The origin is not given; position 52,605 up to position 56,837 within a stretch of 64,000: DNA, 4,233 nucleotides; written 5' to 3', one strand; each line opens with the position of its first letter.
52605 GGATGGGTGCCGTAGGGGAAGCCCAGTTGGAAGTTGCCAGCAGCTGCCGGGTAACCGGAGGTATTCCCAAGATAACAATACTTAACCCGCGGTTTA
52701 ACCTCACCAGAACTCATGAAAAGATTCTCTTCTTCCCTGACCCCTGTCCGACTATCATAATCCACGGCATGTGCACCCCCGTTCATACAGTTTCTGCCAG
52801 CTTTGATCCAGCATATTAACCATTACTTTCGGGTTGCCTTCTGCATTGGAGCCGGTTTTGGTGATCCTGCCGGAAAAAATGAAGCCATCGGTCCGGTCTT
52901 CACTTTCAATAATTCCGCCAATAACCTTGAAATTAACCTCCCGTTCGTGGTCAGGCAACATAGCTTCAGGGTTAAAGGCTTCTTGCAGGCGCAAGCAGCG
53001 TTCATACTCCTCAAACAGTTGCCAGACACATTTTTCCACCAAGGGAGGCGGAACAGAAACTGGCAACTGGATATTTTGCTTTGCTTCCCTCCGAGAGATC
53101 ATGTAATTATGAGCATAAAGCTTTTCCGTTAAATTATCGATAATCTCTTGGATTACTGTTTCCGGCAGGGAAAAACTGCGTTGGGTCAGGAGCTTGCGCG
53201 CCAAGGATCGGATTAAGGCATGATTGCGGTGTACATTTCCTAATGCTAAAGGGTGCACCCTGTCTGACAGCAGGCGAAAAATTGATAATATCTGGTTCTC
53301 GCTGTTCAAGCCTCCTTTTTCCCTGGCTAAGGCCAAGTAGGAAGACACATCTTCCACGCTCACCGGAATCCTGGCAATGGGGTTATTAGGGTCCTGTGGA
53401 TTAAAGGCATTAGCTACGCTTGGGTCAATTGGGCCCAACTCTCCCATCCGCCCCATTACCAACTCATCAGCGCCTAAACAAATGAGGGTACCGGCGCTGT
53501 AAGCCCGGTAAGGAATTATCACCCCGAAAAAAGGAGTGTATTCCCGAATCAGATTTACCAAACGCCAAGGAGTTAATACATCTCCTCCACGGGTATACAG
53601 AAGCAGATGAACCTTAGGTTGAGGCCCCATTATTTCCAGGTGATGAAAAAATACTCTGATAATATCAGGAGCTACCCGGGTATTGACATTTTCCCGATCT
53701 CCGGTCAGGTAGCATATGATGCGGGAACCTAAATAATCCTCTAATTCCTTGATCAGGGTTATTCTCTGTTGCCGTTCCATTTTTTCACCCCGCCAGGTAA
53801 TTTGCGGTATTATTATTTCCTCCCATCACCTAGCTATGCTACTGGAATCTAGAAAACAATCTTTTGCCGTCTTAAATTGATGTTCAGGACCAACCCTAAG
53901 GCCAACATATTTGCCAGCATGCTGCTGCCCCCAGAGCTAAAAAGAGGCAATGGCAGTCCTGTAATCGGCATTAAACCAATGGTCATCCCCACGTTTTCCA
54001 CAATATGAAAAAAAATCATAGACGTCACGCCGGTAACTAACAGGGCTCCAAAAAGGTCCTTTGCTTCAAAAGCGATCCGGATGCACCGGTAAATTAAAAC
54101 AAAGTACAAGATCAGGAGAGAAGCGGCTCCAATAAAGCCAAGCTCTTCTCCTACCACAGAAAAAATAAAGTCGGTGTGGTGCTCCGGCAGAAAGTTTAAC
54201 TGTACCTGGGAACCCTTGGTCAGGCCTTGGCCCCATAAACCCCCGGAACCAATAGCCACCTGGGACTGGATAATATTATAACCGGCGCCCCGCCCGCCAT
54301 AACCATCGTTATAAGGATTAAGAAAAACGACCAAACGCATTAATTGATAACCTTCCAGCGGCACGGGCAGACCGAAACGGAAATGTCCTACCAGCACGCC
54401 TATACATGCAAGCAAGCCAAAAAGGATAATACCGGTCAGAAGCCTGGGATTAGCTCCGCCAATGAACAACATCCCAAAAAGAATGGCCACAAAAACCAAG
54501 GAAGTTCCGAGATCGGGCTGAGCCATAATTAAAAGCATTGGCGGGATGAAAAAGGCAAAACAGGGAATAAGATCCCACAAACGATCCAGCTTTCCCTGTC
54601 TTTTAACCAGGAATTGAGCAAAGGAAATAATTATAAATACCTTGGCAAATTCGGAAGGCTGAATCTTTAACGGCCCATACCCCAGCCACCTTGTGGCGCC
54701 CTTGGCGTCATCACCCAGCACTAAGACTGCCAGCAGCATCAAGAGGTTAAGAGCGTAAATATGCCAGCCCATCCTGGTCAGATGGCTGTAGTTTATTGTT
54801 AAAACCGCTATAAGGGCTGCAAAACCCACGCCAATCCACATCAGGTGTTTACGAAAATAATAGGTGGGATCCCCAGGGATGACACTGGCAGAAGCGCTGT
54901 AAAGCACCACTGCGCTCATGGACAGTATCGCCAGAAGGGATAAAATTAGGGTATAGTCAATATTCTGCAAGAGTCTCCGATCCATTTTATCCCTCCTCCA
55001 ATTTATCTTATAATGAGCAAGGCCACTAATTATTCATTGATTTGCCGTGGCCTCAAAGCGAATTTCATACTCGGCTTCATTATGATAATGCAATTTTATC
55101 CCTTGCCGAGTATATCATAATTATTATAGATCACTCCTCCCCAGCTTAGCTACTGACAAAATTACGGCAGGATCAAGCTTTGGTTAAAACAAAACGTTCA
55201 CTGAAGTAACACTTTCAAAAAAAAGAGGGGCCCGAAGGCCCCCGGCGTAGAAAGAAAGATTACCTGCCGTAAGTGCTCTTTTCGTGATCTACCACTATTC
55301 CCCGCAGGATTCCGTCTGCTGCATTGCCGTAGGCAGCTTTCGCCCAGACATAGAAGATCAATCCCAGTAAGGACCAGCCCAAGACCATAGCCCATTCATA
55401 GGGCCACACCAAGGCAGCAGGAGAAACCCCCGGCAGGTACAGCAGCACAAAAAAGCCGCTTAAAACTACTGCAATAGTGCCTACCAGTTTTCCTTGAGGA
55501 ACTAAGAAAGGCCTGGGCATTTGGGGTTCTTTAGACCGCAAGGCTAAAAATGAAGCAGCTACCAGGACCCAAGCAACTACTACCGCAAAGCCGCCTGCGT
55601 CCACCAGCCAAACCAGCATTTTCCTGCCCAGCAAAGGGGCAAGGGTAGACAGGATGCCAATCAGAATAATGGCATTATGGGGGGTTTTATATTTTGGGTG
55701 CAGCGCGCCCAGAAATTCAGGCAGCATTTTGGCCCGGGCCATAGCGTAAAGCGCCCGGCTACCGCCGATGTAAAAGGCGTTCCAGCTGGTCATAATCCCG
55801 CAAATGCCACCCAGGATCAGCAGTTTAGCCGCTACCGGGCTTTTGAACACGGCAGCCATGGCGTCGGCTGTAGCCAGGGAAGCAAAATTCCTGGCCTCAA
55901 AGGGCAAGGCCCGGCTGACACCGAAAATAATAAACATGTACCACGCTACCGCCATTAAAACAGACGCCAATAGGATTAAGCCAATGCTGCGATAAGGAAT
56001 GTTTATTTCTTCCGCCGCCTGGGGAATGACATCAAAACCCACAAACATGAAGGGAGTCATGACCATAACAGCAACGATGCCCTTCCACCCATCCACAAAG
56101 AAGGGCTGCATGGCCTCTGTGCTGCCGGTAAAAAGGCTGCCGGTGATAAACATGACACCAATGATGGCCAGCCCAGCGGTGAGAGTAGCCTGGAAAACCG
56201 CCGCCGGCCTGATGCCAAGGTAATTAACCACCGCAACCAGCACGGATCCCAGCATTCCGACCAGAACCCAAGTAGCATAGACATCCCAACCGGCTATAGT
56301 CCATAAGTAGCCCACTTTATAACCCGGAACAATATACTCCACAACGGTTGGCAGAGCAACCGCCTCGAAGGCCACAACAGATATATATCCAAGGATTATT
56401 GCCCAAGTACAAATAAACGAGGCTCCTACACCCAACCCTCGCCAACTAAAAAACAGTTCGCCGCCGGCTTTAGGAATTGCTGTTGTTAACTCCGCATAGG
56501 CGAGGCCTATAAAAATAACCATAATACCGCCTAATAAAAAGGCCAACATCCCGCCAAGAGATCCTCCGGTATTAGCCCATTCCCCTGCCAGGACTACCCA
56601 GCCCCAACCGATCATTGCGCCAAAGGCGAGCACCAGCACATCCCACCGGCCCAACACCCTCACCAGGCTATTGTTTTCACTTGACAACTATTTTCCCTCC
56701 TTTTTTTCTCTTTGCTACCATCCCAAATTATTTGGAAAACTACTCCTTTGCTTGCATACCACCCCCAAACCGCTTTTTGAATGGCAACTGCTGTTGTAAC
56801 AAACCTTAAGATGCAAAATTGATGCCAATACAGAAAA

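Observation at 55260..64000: Sigma-54 controlled aminotransferase plus tungsten AOR plus permease module next to an ADP-forming acyl-CoA synthetase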

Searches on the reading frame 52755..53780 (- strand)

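Call 6: search_protein_families(library=pfam, proteins=[window:52755-53780:-])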
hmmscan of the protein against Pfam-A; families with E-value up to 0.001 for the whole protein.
window:52755-53780:- (341 aa): 1 family
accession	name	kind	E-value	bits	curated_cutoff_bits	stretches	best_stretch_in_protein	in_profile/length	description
PF01972.22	SDH_protease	-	2.4e-13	50.2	31.3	1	57-125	94-162/286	ClpP-like SDH-type serine proteinase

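Call 7: search_protein_families(library=ncbifam, proteins=[window:52755-53780:-])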
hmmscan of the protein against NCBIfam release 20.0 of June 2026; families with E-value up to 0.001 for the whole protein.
window:52755-53780:- (341 aa): 2 families
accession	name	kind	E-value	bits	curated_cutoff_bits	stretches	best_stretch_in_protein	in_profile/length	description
NF047768.1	Clp_like_SDH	equivalog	5e-17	62.2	250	1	50-124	74-148/260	SDH family Clp fold serine proteinase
NF045542.1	Clp_rel_HeadMat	equivalog_domain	0.00016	21.7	120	1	47-112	26-92/165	head maturation protease, ClpP-related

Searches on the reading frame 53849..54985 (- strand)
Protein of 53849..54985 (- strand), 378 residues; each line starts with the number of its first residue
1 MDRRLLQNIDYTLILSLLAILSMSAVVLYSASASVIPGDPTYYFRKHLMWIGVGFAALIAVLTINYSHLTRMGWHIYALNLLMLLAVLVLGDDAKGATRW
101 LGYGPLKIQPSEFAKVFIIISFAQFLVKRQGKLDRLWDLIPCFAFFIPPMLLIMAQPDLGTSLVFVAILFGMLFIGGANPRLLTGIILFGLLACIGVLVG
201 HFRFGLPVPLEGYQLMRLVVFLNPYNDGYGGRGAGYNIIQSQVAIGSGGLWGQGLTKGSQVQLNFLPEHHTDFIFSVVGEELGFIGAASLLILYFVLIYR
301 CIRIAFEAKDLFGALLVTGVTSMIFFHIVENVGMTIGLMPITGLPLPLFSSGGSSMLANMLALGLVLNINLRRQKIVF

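Call 6: search_protein_families(library=pfam, proteins=[window:53849-54985:-])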
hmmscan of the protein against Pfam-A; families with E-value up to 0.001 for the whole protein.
window:53849-54985:- (378 aa): 1 family
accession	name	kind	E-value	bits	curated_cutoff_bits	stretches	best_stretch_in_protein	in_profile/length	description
PF01098.24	FTSW_RODA_SPOVE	-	2.4e-99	333.1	26.4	1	13-373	3-354/356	Cell cycle protein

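Call 7: search_protein_families(library=ncbifam, proteins=[window:53849-54985:-])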
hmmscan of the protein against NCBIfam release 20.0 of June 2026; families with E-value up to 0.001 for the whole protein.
window:53849-54985:- (378 aa): 6 families
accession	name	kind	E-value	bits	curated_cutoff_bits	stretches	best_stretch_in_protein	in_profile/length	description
TIGR02210.1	rodA_shape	equivalog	4.4e-119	397.8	336.7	1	10-374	1-357/357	rod shape-determining protein RodA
TIGR02614.1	ftsW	equivalog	1e-94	317.6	337.5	1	10-371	1-355/357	putative lipid II flippase FtsW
TIGR02615.1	spoVE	exception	3e-81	273.7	448.8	1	10-369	1-352/354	stage V sporulation protein E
NF008060.0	PRK10794.1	equivalog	2.1e-69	234.2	590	1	8-374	15-364/370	peptidoglycan glycosyltransferase MrdB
NF037961.1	RodA_shape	subfamily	2.1e-66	225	150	2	232-370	270-408/415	rod shape-determining protein RodA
NF008042.0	PRK10774.1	equivalog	1.1e-59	202.4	493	1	10-371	36-390/405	cell division protein FtsW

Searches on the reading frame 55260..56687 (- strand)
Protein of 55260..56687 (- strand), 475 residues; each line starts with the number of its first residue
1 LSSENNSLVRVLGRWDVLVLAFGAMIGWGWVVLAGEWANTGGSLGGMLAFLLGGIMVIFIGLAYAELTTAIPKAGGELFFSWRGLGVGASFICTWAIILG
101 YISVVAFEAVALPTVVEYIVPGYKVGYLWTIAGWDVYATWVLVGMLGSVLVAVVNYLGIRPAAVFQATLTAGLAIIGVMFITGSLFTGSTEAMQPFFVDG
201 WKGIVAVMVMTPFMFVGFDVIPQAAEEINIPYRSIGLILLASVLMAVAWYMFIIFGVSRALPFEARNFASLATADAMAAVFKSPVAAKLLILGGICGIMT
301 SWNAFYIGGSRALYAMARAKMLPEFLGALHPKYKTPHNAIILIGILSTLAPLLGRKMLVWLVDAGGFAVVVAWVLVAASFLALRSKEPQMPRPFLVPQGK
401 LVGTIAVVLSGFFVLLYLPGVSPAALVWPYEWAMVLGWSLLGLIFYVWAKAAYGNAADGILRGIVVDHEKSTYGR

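Call 6: search_protein_families(library=pfam, proteins=[window:55260-56687:-])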
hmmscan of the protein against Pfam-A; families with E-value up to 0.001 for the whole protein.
window:55260-56687:- (475 aa): 2 families
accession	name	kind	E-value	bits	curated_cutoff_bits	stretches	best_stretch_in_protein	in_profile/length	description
PF13520.12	AA_permease_2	-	8.2e-34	117.7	27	1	12-429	1-415/427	Amino acid permease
PF00324.27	AA_permease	-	1.2e-31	110.4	24.6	1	16-415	1-414/470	Amino acid permease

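Call 7: search_protein_families(library=ncbifam, proteins=[window:55260-56687:-])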
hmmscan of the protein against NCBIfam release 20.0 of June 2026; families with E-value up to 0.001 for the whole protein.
window:55260-56687:- (475 aa): 13 families
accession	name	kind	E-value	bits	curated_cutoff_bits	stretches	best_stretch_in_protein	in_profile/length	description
TIGR00909.1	2A0306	subfamily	2.5e-55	188.1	556.8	1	8-446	1-426/429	amino acid transporter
NF053761.1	BrChAATpBcaP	equivalog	9.1e-47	160.1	690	1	3-447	15-449/460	branched-chain amino acid transporter BcaP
TIGR00908.1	2A0305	equivalog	3.3e-34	118.5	381.75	1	7-416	4-403/442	ethanolamine permease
TIGR00906.1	2A0303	subfamily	3.8e-31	108.1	681.7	1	2-386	23-429/602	cationic amino acid transport permease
NF008466.1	PRK11357.1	equivalog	6.4e-20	71.5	800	1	5-348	3-343/446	fructoselysine/psicoselysine transporter FrlA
TIGR00913.1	2A0310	subfamily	9.7e-15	54.2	578.7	1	16-384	8-391/480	amino acid permease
TIGR00911.1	2A0308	subfamily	1.3e-13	50.3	701.8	1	16-414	52-444/505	L-type amino acid transporter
NF008484.0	PRK11387.1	equivalog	4e-13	49.1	716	1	4-386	8-392/471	S-methylmethionine permease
TIGR01773.1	GABAperm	equivalog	1.7e-11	43.5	678.1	1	15-386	17-388/452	GABA permease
NF008094.0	PRK10836.1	subfamily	7.7e-09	34.8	735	1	4-384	9-397/489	amino acid permease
NF008245.0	PRK11021.1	equivalog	1e-07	31.4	284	1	8-353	4-333/419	L-methionine/branched-chain amino acid transporter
NF007566.0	PRK10197.1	equivalog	3.7e-06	25.9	871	1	4-384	6-386/466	GABA permease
NF007876.0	PRK10580.1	equivalog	0.00016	20.7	736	1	4-450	3-447/457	proline-specific permease ProY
